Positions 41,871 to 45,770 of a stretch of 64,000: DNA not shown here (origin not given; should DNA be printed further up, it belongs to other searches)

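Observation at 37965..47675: AglB/STT3 oligosaccharyltransferase embedded in a 3236-aa protein with a >2000-aa ectodomain and a second membrane anchor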

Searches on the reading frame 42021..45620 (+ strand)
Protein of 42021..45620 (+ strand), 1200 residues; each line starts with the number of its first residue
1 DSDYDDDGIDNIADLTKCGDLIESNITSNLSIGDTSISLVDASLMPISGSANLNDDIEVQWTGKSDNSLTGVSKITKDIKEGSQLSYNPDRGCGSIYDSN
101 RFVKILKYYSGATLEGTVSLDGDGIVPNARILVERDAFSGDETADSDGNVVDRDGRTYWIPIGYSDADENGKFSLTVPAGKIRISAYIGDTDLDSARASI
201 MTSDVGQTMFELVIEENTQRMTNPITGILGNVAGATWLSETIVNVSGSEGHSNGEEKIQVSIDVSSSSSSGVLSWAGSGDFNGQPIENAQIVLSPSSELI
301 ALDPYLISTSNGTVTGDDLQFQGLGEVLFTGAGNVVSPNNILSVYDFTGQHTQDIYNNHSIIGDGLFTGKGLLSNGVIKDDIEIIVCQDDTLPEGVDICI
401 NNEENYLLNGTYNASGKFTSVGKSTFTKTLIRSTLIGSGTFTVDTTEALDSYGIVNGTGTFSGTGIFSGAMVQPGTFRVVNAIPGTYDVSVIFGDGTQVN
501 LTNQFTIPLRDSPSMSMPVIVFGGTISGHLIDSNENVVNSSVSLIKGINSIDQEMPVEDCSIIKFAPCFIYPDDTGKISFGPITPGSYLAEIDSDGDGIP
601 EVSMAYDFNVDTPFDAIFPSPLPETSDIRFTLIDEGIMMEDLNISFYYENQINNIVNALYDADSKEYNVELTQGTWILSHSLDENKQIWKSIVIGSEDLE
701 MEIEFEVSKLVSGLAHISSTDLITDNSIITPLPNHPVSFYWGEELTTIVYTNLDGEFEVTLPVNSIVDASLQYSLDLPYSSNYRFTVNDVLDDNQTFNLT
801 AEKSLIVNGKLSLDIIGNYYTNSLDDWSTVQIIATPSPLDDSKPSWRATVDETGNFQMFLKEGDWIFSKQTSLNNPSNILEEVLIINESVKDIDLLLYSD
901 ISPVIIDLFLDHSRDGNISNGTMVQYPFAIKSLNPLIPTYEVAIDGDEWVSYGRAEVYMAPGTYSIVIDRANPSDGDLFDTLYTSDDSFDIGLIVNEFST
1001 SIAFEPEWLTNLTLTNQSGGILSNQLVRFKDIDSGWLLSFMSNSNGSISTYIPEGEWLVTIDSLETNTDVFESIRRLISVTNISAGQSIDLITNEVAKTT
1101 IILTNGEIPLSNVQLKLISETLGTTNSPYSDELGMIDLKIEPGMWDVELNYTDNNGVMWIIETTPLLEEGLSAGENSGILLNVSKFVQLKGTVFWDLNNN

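Call 43: predict_structure(alignment_id=A3)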
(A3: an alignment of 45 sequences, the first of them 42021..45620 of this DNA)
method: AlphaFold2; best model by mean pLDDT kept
length: 1200 residues; sequences in the alignment: 45
mean_pLDDT: 79.2   pTM: 0.51
mean pLDDT of the five models: 79.2, 77.9, 77.5, 76.1, 73.0
residues with pLDDT >= 90: 341; 70-90: 643; 50-70: 80; < 50: 136
segments of 3 or more residues with pLDDT < 50: 1-109, 207-219, 549-551, 1191-1195
pLDDT, mean of each block of 10 residues (from residue 1): 27 30 28 27 30 34 30 28 29 31 38 86 81 78 59 64 86 87 86 74 55 39 70 82 79 82 85 86 88 84 86 85 90 88 92 90 91 81 81 86 86 90 91 89 90 92 89 85 88 88 85 71 91 87 78 73 88 91 91 85 89 89 87 88 83 81 88 85 81 85 86 84 64 88 81 88 87 84 84 75 89 84 79 85 84 89 87 59 84 85 91 84 90 85 91 92 87 87 71 84 91 92 92 89 92 93 88 93 91 93 88 91 89 92 93 84 90 92 77 45
secondary structure, 60 per line:
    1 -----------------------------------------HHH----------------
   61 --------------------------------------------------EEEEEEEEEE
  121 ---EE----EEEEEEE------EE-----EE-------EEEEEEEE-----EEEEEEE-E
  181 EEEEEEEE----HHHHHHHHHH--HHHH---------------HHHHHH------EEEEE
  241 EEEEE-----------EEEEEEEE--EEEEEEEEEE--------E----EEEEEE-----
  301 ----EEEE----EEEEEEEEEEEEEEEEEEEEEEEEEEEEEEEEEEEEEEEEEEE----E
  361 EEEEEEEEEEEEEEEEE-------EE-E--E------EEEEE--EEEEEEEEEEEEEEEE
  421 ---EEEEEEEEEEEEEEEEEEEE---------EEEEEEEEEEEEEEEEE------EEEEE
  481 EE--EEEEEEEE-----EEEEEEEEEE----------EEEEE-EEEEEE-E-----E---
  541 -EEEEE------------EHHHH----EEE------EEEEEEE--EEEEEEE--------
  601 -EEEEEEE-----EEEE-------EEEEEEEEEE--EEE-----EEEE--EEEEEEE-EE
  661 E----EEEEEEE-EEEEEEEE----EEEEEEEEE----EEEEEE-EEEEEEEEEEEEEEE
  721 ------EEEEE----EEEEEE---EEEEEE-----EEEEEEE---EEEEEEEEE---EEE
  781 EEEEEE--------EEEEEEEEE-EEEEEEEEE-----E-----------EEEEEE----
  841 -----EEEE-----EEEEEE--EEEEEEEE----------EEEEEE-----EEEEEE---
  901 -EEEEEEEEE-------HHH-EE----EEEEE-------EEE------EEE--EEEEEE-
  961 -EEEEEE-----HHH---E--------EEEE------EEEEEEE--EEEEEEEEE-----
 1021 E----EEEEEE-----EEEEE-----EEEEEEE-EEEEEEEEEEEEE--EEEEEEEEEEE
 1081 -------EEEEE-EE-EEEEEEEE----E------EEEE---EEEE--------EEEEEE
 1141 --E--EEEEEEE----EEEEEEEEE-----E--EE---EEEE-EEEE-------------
elements in order (helices of 4 or more, strands of 3 or more residues): E111-120 E130-136 E159-166 E172-178 E180-188 H193-202 H205-208 H224-229 E236-245 E257-264 E267-276 E290-295 E305-308 E313-355 E360-377 E398-402 E405-420 E424-443 E453-469 E476-482 E485-492 E498-507 E518-522 E524-529 E542-546 H560-563 E568-570 E577-583 E586-592 E602-608 E614-617 E625-634 E637-639 E645-648 E651-657 E659-661 E666-672 E674-681 E686-694 E699-704 E706-720 E727-731 E736-741 E745-750 E756-762 E766-774 E778-786 E795-803 E805-813 E831-836 E846-849 E855-860 E863-870 E881-886 E892-897 E902-910 E928-932 E940-942 E949-951 E954-959 E962-967 E988-991 E998-1004 E1007-1015 E1026-1031 E1037-1041 E1047-1053 E1055-1067 E1070-1080 E1088-1092 E1097-1104 E1116-1119 E1123-1126 E1135-1140 E1146-1152 E1157-1165 E1179-1182 E1184-1187
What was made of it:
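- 42021..42326 (+): Variable, predicted-disordered acidic linker (aa 1353-1454), flanked by two near-invariant cysteines (C1370, C1445). pLDDT about 30 (call 43).
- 42327..43484 (+): Proximal beta array (aa 1455-1840). It holds the class-wide junction CarboxypepD_reg-type sandwich (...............) and a GxGxF-repeat region predicted as very long beta strands. AF2 pLDDT 80-92 (call 43).
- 43485..47534 (+): Distal beta-sandwich array (aa 1841-3190): about 13 further non-repetitive Ig/transthyretin-like domains, very acidic. AF2 all-beta to aa 2552 (call 43).
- On CarboxypepD_reg-like domain (PF13620): AF2 predicts a beta-sandwich there (call 43).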

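Call 47: fold_search(model_id=the predicted structure, library=pdb)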
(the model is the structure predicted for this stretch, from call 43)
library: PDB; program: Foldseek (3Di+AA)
matches with E <= 10: 1040; with E <= 0.001: 106
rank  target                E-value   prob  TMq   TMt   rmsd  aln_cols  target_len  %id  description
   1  6fwv_A                2.9e-10  1.00  0.08  0.16  37.3       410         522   12  The Bacillus anthracis TIE protein (released 2018-08-08)
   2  6fwv_B                4.4e-10  1.00  0.11  0.20  22.6       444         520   10  The Bacillus anthracis TIE protein (released 2018-08-08)
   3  5xya                  2.3e-09  1.00  0.09  0.09  38.4      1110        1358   10  Crystal structure of a serine protease from Streptococcus species (released 2018-08-08)
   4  6vjb                  3.3e-09  0.99  0.08  0.07  29.9      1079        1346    9  Crystal structure of a catalytically inactive CXC Chemokine-degrading protease SpyCEP from Streptococcus pyogenes (released 2020-04-15)
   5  5xyr                  5.3e-09  1.00  0.10  0.09  30.3      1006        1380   11  Crystal structure of a serine protease from Streptococcus species (released 2018-08-08)
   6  7edd                  1.9e-08  1.00  0.11  0.09  30.0      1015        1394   10  Crystal structure of a serine protease from Streptococcus pyogenes (released 2021-05-12)
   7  5xxz_A                8.5e-08  0.90  0.06  0.06  31.2      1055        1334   10  Crystal structure of a serine protease from Streptococcus species (released 2018-08-08)
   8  4oq1                  9.8e-08  1.00  0.08  0.22  18.6       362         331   11  Structure of the Streptococcal ancillary pilin (released 2014-04-23)
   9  6xi3                  1.0e-06  0.99  0.05  0.13  24.9       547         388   10  Crystal structure of tetra-tandem repeat in extending region of large adhesion protein (released 2020-10-14)
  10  8dh8_A                1.8e-06  0.87  0.07  0.10  41.0       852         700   10  Leptin-bound leptin receptor complex-full ECD (released 2023-04-19)
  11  3dmk_A                2.0e-06  0.77  0.07  0.09  31.2      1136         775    8  Crystal structure of Down Syndrome Cell Adhesion Molecule (DSCAM) isoform 1.30.30, N-terminal eight Ig domains (released 2008-10-07)
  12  3rkp_B                2.1e-06  1.00  0.09  0.24  16.5       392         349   10  Crystal structure of BcpA*(D312A), the major pilin subunit of Bacillus cereus (released 2012-05-30)
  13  3rkp_A                2.7e-06  1.00  0.07  0.19  28.5       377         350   10  Crystal structure of BcpA*(D312A), the major pilin subunit of Bacillus cereus (released 2012-05-30)
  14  7vcr_A                2.7e-06  1.00  0.09  0.16  33.8       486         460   10  Crystal Structure of PitA fragment from pilus islet-2 of Streptococcus oralis (released 2022-06-01)
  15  3kpt_B                3.1e-06  1.00  0.07  0.22  28.2       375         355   10  Crystal structure of BcpA, the major pilin subunit of Bacillus cereus (released 2009-11-24)
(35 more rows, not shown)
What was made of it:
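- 43485..47534 (+): Foldseek matches pilins, SdrD, TIE, SpyCEP and alpha2-macroglobulin MG domains (call 47).
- Closest known: Gram-positive pilins and MSCRAMM B-repeat adhesins. Same: The fold of the individual domains and their bead-on-string arrangement (call 47).
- All-beta, pLDDT 79, matching bead-on-string sandwich arrays (calls 43, 47). The closest folds are Gram-positive pilins, SdrD and TIE adhesins (call 47).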
